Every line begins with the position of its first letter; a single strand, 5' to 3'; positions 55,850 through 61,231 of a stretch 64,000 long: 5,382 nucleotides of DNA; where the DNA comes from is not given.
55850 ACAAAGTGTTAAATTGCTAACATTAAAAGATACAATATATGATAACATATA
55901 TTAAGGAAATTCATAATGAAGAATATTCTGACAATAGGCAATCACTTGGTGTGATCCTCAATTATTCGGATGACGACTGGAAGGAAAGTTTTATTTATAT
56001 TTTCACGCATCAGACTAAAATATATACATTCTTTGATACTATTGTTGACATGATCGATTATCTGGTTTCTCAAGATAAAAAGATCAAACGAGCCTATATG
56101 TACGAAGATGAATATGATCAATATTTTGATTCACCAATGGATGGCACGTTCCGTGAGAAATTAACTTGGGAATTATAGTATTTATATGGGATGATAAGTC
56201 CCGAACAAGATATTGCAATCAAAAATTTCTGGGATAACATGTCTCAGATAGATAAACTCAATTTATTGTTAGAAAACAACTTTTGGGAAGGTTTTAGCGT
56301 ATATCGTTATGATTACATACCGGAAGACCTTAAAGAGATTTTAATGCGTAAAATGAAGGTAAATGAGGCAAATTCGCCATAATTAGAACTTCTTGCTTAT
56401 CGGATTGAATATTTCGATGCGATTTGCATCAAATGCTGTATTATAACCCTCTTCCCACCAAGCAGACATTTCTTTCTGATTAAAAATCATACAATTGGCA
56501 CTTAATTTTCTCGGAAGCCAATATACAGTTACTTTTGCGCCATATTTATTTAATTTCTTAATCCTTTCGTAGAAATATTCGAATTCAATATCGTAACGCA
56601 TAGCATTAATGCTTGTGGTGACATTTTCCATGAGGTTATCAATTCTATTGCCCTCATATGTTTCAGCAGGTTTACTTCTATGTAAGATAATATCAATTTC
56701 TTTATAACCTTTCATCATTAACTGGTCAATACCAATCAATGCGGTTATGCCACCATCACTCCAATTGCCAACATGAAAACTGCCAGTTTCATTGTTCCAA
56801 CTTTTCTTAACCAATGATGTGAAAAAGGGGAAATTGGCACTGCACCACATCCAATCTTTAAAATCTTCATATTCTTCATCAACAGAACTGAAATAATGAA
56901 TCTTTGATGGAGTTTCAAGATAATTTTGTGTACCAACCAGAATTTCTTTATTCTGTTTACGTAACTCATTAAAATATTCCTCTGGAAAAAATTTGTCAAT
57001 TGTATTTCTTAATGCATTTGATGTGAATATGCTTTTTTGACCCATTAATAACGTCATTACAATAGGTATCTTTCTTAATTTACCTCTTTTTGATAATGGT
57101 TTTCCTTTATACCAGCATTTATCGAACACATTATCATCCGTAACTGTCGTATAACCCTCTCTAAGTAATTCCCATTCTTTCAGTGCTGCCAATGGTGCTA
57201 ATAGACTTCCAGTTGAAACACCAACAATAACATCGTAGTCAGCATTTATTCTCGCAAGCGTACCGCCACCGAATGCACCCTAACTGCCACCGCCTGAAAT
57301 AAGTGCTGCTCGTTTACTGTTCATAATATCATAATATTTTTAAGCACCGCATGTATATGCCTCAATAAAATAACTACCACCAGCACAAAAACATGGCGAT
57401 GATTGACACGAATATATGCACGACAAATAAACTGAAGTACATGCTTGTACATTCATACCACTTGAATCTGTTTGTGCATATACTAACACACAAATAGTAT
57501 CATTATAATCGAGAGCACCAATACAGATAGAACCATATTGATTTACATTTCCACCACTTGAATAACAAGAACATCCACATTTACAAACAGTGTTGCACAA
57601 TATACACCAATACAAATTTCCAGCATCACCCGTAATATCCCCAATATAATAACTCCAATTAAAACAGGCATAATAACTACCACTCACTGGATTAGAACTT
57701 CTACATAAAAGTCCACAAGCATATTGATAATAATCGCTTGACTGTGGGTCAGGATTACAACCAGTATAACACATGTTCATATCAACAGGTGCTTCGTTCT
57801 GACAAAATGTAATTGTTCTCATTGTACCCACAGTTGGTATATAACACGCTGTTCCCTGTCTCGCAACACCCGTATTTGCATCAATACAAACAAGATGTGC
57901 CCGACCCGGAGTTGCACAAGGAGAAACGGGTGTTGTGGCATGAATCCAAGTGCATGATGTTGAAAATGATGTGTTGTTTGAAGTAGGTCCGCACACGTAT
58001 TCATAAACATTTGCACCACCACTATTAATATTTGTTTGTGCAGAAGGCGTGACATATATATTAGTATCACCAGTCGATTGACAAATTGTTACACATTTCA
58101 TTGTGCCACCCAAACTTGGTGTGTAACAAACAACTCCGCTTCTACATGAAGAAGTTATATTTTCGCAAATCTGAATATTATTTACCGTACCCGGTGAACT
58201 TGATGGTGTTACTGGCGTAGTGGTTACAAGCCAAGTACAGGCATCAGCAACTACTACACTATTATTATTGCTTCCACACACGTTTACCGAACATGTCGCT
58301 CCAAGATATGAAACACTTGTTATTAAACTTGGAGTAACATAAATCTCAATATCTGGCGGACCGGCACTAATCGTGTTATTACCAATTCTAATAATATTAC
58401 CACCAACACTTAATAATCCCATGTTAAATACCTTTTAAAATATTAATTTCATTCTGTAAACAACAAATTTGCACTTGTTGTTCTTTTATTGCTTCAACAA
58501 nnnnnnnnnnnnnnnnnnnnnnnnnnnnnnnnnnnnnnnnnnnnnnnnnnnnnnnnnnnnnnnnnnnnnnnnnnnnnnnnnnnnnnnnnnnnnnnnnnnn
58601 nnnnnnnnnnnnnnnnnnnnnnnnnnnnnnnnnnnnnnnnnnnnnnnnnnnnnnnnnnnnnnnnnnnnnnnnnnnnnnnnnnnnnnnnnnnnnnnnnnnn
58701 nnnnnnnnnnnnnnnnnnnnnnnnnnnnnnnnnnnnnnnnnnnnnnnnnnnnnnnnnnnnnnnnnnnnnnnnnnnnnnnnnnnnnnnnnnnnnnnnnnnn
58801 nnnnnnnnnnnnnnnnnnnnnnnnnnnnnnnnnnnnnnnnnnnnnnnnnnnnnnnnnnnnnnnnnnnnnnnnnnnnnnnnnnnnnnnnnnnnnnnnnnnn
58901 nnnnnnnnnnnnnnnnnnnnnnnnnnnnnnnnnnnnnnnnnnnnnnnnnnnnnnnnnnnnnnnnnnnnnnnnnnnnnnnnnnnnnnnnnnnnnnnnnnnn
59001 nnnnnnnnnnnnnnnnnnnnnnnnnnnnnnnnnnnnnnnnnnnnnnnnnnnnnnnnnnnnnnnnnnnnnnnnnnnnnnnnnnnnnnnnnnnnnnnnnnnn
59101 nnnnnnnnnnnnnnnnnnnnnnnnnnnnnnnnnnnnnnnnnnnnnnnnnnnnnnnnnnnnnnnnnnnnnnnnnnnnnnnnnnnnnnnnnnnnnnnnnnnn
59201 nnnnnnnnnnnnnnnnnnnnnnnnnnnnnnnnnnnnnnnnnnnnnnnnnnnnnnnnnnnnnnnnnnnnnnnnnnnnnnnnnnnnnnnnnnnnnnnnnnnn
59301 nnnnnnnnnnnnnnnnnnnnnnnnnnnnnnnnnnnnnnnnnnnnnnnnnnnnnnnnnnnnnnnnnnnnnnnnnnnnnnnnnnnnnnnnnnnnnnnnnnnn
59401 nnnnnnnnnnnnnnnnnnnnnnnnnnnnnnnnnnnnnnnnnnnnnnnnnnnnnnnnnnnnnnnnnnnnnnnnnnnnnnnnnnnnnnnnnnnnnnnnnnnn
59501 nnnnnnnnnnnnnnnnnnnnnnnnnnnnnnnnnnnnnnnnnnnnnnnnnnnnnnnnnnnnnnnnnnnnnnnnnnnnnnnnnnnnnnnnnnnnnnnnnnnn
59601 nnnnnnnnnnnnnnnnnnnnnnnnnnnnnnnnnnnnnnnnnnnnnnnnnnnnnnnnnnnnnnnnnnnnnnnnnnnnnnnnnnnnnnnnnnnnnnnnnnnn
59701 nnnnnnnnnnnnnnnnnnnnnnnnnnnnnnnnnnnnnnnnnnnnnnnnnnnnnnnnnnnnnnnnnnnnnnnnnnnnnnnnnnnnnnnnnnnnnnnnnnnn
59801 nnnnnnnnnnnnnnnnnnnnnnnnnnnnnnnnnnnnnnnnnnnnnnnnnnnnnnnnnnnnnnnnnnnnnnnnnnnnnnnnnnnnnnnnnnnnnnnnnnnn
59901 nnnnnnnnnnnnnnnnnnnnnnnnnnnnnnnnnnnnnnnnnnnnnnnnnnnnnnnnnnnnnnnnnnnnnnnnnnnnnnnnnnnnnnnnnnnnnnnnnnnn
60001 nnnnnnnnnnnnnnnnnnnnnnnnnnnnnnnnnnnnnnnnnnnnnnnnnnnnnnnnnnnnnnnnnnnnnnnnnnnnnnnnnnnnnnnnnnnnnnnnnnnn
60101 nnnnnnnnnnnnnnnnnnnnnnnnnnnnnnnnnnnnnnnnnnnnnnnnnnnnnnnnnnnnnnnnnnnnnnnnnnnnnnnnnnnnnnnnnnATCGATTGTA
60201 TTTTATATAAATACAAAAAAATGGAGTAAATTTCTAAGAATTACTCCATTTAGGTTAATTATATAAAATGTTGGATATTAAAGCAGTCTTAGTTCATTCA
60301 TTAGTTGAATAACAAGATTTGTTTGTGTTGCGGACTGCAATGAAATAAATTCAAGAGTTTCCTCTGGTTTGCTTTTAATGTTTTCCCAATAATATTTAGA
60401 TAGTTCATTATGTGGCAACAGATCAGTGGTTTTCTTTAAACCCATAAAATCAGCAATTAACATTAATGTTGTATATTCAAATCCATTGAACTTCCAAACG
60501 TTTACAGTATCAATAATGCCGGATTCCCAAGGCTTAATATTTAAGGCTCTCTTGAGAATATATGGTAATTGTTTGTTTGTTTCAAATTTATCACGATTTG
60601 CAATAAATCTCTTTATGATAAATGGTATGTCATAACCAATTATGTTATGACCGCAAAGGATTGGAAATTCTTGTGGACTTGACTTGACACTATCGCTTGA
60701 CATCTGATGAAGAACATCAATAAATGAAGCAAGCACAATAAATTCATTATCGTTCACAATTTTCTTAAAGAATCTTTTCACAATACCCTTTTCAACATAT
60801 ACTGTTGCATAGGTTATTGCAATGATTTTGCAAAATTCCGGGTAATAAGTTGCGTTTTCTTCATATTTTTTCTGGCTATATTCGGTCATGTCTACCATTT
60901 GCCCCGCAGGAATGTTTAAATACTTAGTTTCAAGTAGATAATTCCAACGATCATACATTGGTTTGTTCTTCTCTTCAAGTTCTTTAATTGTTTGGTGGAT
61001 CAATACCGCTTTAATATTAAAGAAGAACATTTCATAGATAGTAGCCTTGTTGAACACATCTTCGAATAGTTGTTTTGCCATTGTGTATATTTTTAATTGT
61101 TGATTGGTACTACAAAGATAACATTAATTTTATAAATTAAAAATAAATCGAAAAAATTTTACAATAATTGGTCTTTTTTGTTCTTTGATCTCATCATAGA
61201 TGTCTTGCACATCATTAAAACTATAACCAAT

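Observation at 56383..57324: Patatin-like phospholipase gene with a single in-frame amber codon at the conserved oxyanion-hole position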

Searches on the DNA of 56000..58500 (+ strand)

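Call 7: search_dna_similar(query=window:56000-58500:+, collection=phages, mode=near, max_rows=30)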
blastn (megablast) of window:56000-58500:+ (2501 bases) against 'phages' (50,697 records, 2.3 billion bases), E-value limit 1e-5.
No match.

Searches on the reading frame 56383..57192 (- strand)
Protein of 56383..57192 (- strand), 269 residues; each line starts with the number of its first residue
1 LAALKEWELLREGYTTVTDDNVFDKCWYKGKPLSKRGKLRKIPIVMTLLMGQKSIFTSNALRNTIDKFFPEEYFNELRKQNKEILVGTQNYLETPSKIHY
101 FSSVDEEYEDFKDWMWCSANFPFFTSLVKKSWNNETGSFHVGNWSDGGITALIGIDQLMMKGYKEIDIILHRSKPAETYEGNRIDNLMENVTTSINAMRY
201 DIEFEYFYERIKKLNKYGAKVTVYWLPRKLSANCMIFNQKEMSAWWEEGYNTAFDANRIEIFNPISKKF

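Call 19: find_encoding_contigs(protein=window:56383-57192:-, flank=10000, max_places=10)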
Protein window:56383-57192:- (269 aa): 1 contig read that carries it; 1 place shown.
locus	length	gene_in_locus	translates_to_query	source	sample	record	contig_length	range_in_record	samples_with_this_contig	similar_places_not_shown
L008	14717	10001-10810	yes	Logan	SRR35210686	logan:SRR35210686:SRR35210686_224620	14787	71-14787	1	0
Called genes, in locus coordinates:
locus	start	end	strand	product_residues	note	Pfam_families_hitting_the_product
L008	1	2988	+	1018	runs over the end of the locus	?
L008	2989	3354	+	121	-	-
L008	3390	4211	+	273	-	PF01510:Amidase_2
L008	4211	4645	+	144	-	-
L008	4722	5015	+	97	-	-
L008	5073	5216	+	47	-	-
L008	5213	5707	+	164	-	-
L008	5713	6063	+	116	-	-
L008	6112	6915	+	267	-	-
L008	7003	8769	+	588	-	PF13884:Peptidase_S74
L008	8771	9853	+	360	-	-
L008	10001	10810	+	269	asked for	PF01734:Patatin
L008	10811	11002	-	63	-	-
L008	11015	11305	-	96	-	-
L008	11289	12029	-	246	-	PF01551:Peptidase_M23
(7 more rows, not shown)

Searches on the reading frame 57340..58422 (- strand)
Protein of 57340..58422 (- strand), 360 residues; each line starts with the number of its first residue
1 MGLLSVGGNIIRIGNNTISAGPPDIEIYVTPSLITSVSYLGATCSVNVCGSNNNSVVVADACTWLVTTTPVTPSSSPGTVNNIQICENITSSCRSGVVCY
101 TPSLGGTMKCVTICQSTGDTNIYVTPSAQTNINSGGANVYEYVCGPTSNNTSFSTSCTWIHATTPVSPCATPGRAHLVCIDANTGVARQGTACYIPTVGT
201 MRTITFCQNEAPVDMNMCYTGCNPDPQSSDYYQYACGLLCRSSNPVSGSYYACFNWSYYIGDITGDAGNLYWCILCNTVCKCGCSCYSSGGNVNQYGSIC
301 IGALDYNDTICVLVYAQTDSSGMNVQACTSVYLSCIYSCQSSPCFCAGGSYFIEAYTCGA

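Call 8: search_protein_families(library=pfam, proteins=[window:57340-58422:-], max_evalue=0.01)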
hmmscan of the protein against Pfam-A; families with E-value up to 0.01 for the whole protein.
window:57340-58422:- (360 aa): 0 families

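Call 14: search_protein_families(library=phrogs, proteins=[window:57340-58422:-], max_evalue=0.00001)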
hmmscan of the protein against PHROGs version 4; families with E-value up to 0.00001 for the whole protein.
window:57340-58422:- (360 aa): 0 families

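Call 15: find_encoding_contigs(protein=window:57340-58422:-, flank=10000, max_places=6)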
Protein window:57340-58422:- (360 aa): 1 contig read that carries it; 1 place shown.
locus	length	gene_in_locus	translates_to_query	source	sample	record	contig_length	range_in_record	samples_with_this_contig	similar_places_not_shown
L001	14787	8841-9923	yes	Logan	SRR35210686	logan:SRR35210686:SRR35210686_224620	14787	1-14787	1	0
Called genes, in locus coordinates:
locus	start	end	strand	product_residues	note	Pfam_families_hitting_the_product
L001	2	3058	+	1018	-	?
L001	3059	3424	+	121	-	-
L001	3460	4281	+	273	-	PF01510:Amidase_2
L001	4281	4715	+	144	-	-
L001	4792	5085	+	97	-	-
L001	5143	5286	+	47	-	-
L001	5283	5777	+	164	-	-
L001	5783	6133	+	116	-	-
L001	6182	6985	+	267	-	-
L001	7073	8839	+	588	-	PF13884:Peptidase_S74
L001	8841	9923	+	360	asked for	-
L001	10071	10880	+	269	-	PF01734:Patatin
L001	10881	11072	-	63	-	-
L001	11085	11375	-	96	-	-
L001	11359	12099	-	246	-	PF01551:Peptidase_M23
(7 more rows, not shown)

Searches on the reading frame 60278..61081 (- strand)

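Call 38: search_protein_families(library=pfam, proteins=[window:60278-61081:-], max_evalue=0.001)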
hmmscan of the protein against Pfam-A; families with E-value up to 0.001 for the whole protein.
window:60278-61081:- (267 aa): 0 families

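Call 47: search_protein_families(library=phrogs, proteins=[window:60278-61081:-], max_evalue=0.001)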
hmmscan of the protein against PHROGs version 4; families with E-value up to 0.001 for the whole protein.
window:60278-61081:- (267 aa): 1 family
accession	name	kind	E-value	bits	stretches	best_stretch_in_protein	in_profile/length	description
phrog_25228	-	DNA, RNA and nucleotide metabolism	8.1e-14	52.4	1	12-261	7-227/326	3'-5' exonuclease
